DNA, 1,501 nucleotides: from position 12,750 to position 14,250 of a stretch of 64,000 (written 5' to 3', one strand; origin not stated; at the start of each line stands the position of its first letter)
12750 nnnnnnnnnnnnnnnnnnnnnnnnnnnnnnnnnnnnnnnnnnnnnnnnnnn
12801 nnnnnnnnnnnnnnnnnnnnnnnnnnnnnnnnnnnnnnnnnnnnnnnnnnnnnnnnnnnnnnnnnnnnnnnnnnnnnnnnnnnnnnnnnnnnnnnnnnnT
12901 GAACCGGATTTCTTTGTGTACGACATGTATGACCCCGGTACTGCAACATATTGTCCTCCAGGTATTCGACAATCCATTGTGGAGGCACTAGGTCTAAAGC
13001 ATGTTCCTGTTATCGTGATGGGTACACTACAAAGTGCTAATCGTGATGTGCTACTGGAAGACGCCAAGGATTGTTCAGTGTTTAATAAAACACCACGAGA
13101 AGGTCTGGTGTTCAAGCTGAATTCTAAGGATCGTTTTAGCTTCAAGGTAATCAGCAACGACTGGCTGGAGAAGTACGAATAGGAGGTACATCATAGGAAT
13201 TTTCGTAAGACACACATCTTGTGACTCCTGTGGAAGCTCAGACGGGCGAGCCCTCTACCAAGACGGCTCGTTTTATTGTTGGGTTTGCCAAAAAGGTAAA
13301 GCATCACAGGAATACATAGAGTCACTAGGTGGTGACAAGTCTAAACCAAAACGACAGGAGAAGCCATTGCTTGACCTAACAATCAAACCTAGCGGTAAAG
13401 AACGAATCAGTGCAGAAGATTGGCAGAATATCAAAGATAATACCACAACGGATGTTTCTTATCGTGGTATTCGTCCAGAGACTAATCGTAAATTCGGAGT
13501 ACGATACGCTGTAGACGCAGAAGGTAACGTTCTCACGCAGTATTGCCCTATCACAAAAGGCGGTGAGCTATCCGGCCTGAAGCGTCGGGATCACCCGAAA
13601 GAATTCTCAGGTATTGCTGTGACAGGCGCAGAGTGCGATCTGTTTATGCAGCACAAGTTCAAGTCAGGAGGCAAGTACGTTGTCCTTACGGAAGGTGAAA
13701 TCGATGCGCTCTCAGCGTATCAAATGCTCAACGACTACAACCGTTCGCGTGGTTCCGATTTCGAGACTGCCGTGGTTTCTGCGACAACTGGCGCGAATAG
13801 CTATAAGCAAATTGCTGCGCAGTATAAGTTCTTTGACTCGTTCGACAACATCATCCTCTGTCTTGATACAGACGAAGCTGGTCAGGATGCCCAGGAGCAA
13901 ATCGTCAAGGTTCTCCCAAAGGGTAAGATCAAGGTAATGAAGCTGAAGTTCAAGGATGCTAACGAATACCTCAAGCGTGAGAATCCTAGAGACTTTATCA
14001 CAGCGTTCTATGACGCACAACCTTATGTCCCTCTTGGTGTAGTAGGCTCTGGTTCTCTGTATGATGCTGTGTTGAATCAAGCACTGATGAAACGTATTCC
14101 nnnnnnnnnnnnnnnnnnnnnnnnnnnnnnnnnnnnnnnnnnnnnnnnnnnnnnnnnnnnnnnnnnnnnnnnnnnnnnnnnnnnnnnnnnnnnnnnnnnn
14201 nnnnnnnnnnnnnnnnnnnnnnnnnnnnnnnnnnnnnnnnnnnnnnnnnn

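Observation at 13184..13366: Primase Zn-ribbon encoded upstream of the first canonical start codon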

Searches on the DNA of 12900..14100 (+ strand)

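Call 4: search_dna_similar(query=window:12900-14100:+, collection=phages, mode=distant, max_rows=40)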
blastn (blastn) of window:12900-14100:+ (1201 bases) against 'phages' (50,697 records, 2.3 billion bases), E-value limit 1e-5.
Records with a match: 7; places in all: 7; records where one place covers at least 80% of the query: 0.
Best place of each record, by identity: 60-80% 7.
By first word of the organism name: Pseudomonas 5; Limnohabitans 1; Citrobacter 1.
By host as written in the record: Pseudomonas putida KT2440 and Paw85 5; Limnohabitans sp. DCL3 1; Citrobacter sp. JL 978 1.
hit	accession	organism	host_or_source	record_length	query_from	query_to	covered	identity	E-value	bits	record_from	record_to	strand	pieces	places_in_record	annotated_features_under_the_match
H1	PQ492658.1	Limnohabitans phage DC31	Limnohabitans sp. DCL3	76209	723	1040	26%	67.9%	7e-23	114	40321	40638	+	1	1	DNA primase/helicase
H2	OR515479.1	Citrobacter phage Tr1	Citrobacter sp. JL 978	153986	868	1070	17%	67.5%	9e-9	69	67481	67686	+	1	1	hypothetical protein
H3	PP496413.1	Pseudomonas phage vB_PpuM-Amme-3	Pseudomonas putida KT2440 and Paw85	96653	920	1072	13%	70.8%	9e-9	69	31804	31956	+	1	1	DNA primase/helicase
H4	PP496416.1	Pseudomonas phage vB_PpuM-Kassivere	Pseudomonas putida KT2440 and Paw85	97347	933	1072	12%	71.6%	9e-9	68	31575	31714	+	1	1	DNA primase/helicase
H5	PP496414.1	Pseudomonas phage vB_PpuM-KoPa-4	Pseudomonas putida KT2440 and Paw85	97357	933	1072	12%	70.9%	4e-7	64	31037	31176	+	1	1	DNA primase/helicase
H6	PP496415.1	Pseudomonas phage vB_PpuM-NoPa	Pseudomonas putida KT2440 and Paw85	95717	933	1072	12%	70.9%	4e-7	64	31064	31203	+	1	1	DNA primase/helicase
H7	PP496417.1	Pseudomonas phage vB_PpuM-Roomu-2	Pseudomonas putida KT2440 and Paw85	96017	933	1072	12%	70.2%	5e-6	59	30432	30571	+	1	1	DNA primase/helicase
